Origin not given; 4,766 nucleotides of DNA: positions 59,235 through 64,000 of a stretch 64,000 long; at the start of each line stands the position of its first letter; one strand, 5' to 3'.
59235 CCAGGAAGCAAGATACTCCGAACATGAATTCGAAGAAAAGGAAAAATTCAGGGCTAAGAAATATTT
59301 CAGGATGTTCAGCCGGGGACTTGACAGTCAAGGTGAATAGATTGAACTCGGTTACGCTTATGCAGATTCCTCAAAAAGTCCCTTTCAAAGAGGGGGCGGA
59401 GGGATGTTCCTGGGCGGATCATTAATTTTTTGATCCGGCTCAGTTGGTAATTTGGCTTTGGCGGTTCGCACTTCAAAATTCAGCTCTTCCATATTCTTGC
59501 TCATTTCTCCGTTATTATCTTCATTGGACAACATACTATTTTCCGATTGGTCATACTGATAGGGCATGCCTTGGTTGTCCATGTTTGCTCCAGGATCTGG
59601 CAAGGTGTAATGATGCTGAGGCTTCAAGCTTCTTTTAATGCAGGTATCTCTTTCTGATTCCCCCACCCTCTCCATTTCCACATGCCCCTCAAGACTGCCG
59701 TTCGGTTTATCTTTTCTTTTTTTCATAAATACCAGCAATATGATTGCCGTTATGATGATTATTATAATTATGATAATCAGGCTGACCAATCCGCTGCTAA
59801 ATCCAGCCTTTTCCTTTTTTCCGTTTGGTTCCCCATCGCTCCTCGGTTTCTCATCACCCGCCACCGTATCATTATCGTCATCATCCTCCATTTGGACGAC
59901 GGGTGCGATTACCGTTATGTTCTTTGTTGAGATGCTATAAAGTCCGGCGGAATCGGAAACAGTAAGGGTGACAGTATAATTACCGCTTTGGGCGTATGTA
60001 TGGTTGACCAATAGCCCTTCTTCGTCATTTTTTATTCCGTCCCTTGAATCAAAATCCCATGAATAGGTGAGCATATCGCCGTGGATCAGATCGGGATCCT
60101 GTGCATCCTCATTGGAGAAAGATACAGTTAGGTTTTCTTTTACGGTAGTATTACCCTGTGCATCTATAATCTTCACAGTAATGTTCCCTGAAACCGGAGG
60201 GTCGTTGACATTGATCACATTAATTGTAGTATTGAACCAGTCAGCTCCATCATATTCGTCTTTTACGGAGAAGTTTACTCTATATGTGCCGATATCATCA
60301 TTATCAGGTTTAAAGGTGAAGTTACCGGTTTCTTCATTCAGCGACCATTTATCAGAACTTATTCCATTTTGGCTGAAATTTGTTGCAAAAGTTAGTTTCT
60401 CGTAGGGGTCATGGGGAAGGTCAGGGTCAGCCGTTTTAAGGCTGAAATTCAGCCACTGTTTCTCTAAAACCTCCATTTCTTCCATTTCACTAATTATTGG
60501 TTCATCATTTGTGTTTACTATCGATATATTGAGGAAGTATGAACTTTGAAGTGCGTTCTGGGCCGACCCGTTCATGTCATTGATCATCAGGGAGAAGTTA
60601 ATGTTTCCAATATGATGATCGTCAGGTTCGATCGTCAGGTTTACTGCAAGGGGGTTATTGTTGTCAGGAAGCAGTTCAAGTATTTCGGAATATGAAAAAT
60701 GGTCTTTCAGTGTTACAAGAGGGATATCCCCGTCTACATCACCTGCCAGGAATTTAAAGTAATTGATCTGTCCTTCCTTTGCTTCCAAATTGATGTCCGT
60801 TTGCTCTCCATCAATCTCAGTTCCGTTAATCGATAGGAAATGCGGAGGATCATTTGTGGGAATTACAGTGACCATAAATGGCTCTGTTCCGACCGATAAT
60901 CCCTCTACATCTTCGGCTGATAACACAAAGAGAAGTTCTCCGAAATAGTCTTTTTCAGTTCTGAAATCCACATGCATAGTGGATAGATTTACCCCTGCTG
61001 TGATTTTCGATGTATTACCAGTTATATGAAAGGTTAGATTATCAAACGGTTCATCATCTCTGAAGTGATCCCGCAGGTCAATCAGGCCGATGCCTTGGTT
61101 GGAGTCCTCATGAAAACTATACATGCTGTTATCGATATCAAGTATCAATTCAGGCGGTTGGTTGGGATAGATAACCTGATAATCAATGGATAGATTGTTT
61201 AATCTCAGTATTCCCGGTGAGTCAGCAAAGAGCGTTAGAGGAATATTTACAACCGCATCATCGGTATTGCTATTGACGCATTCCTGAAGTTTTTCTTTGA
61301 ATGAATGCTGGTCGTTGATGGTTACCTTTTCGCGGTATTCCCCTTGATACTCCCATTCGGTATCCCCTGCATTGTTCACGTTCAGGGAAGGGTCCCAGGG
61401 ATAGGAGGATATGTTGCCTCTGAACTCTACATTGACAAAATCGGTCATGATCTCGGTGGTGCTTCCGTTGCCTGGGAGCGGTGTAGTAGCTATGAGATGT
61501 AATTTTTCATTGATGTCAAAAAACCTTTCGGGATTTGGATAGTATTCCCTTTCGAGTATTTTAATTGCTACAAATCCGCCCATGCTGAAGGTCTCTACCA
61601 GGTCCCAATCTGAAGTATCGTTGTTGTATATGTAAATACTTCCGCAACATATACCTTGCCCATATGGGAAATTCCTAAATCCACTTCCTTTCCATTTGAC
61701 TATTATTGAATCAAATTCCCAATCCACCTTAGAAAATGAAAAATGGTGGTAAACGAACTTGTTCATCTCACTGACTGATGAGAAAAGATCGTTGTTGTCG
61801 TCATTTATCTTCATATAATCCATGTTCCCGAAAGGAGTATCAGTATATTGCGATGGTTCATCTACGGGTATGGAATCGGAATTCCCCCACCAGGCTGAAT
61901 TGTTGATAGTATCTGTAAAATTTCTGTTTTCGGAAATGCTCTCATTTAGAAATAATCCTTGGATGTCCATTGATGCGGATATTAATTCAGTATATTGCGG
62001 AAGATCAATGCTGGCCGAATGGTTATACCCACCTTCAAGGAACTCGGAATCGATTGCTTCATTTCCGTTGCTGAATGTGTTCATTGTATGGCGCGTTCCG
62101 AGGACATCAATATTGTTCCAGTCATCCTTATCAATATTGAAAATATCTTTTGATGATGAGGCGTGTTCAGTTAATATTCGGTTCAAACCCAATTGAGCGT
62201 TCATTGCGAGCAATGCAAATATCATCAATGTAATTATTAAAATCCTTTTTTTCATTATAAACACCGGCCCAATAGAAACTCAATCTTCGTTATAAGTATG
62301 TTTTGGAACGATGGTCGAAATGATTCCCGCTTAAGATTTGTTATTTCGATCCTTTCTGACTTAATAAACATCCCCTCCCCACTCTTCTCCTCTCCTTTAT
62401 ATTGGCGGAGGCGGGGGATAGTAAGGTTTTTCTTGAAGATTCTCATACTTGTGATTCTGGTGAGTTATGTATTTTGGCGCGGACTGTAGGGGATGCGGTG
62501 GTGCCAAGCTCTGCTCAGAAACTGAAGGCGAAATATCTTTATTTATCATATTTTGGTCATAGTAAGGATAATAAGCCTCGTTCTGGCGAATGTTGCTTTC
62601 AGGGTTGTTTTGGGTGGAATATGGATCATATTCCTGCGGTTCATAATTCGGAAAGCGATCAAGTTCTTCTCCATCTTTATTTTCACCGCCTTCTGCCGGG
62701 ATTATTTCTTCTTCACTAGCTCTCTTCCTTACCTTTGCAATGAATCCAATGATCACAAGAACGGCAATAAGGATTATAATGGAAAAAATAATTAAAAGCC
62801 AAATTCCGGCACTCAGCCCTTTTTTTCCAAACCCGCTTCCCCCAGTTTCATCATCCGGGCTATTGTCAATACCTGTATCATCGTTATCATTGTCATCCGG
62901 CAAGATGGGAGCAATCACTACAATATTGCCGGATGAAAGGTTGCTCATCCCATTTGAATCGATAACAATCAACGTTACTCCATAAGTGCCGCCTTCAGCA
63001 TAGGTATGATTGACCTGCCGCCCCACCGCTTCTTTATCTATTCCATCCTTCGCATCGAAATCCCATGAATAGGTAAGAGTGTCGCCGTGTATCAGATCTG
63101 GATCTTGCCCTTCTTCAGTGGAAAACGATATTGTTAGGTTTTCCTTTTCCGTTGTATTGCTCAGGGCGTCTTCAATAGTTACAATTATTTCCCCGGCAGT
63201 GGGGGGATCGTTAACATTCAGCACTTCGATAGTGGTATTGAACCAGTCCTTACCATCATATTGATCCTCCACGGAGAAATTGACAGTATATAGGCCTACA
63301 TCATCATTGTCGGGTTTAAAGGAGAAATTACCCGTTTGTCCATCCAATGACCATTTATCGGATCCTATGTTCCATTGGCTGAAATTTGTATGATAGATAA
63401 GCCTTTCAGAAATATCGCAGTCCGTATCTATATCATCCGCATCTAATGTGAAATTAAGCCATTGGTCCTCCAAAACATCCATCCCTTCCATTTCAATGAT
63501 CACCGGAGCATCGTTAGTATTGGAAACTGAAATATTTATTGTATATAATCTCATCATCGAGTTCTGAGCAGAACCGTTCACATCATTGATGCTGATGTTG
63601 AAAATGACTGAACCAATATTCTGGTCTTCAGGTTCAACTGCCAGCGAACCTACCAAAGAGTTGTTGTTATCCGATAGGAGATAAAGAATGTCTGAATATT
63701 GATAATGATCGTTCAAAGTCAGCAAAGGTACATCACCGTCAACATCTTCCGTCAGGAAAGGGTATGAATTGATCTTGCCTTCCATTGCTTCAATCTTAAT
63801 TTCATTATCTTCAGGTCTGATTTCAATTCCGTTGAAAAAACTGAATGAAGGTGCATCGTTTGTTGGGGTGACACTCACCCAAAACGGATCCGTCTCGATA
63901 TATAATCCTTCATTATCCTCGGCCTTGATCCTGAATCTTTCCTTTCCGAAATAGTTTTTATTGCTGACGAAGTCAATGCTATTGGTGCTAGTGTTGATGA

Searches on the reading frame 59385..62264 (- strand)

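Call 18: search_protein_families(library=pfam, proteins=[window:59385-62264:-], max_evalue=0.001)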
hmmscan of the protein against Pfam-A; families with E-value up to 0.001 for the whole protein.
window:59385-62264:- (959 aa): 5 families
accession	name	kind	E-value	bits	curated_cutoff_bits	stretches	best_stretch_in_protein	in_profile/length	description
PF18911.6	PKD_4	-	5.3e-16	58.9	27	1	699-784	5-84/85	PKD domain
PF00801.26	PKD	-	1.4e-13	51.1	23.5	1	705-781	8-77/80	PKD domain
PF17963.7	Big_9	-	6.3e-11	43.5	23.6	1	586-674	1-81/89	Bacterial Ig domain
PF05345.18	He_PIG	-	6.7e-05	23.7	24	0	702-784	7-94/96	Putative Ig domain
PF22352.2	K319L-like_PKD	-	0.00045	20.6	27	1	705-785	4-84/84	K319L-like, PKD domain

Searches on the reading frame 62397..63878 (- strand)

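Call 18: search_protein_families(library=pfam, proteins=[window:62397-63878:-], max_evalue=0.001)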
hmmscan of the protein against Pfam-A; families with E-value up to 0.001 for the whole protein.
window:62397-63878:- (493 aa): 4 families
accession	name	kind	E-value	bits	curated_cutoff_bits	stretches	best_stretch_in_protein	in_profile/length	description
PF18911.6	PKD_4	-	9.7e-14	51.6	27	1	238-314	8-77/85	PKD domain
PF00801.26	PKD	-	2.7e-09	37.3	23.5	1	246-315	13-75/80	PKD domain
PF17963.7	Big_9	-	2.1e-08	35.4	23.6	1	122-210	1-81/89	Bacterial Ig domain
PF17803.7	Cadherin_4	-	8.8e-06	26.6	25.1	0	113-156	2-46/71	Bacterial cadherin-like domain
